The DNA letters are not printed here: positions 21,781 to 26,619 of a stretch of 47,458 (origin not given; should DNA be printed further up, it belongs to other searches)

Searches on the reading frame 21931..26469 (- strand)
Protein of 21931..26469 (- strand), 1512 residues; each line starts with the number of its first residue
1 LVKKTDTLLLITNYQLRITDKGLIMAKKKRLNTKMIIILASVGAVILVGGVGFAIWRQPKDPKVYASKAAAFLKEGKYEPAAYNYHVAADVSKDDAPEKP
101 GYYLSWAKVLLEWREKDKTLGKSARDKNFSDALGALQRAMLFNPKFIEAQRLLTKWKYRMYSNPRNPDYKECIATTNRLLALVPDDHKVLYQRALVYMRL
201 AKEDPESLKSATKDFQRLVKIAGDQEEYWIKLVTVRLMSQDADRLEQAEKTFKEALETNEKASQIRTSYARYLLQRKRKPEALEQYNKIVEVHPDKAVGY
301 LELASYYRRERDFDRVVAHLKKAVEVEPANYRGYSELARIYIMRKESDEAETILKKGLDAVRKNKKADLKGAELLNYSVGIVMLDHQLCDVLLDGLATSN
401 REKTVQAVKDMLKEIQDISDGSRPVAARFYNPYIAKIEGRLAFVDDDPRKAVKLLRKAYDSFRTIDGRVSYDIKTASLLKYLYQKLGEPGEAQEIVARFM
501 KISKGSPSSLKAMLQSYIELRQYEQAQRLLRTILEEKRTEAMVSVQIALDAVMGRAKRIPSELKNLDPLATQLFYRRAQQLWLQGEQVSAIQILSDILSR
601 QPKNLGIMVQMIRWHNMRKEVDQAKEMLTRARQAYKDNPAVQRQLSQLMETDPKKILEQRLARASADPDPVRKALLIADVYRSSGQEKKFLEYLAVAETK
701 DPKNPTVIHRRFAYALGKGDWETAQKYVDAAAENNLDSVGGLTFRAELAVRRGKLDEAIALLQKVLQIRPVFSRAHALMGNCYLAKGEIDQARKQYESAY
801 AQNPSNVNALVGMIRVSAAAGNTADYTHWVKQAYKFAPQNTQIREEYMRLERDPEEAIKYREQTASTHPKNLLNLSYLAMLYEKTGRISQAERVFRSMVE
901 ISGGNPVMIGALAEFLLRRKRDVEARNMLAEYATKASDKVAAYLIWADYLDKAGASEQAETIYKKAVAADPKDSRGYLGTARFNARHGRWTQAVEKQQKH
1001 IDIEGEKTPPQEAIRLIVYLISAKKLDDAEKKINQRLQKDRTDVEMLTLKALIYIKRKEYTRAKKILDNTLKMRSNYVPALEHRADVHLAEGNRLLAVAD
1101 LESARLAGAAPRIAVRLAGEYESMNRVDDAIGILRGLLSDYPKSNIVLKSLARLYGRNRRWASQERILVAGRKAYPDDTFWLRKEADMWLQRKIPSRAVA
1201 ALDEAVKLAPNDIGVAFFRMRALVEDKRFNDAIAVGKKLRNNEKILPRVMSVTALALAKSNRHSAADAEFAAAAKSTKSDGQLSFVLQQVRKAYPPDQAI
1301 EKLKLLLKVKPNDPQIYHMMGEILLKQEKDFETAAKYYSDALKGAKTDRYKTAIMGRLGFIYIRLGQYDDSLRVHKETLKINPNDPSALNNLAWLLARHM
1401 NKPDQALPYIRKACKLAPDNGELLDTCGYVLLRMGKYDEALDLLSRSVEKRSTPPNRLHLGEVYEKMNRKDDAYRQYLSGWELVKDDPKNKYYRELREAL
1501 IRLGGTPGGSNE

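Call 13: search_protein_families(library=pfam, proteins=[window:21931-26469:-])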
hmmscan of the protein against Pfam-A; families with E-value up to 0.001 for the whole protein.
window:21931-26469:- (1512 aa): 33 families (the best 25 are shown)
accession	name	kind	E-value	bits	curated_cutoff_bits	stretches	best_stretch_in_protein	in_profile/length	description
PF14559.12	TPR_19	-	1.2e-76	253.4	25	9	750-796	2-48/68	Tetratricopeptide repeat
PF13428.12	TPR_14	-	6.2e-62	200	23.5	1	774-815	2-43/44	Tetratricopeptide repeat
PF13432.12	TPR_16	-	5.1e-44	148.7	32.7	3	714-770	6-62/65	Tetratricopeptide repeat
PF13431.12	TPR_17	-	1.7e-41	137.4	24.4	1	1377-1407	4-33/34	Tetratricopeptide repeat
PF07719.23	TPR_2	-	5.5e-35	117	27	1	774-806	2-34/34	Tetratricopeptide repeat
PF13424.12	TPR_12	-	1.9e-31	108.5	30.1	2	1354-1418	5-76/77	Tetratricopeptide repeat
PF00515.34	TPR_1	-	4.1e-30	102.8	27.8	1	774-806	2-34/34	Tetratricopeptide repeat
PF12895.13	ANAPC3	-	4.6e-29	101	27.2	1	1404-1475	6-77/82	Anaphase-promoting complex, cyclosome, subunit 3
PF25062.1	ARM_TT21_N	-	1.5e-28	100.5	40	2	1190-1379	5-195/222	Tetratricopeptide repeat protein 21 N-terminal ARM repeat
PF13414.12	TPR_11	-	1.3e-27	95.6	26.8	2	751-787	6-42/42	TPR repeat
PF13181.12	TPR_8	-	3.8e-26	89.4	25.7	0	1387-1420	2-34/34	Tetratricopeptide repeat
PF25063.1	ARM_TT21_C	-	2.8e-25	89.9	35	1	745-803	101-159/209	Tetratricopeptide repeat protein 21 C-terminal ARM domain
PF23914.1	TPR_CcmH_CycH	-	5e-24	85.4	42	1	208-295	66-153/158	Cytochrome c-type biogenesis protein H TPR domain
PF25064.1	ARM_TT21_5th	-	2.3e-18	67.1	27.8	0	775-840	3-68/117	TT21 fifth ARM repeats domain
PF13176.12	TPR_7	-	4.1e-18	64.3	27.9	0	1357-1386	4-35/36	Tetratricopeptide repeat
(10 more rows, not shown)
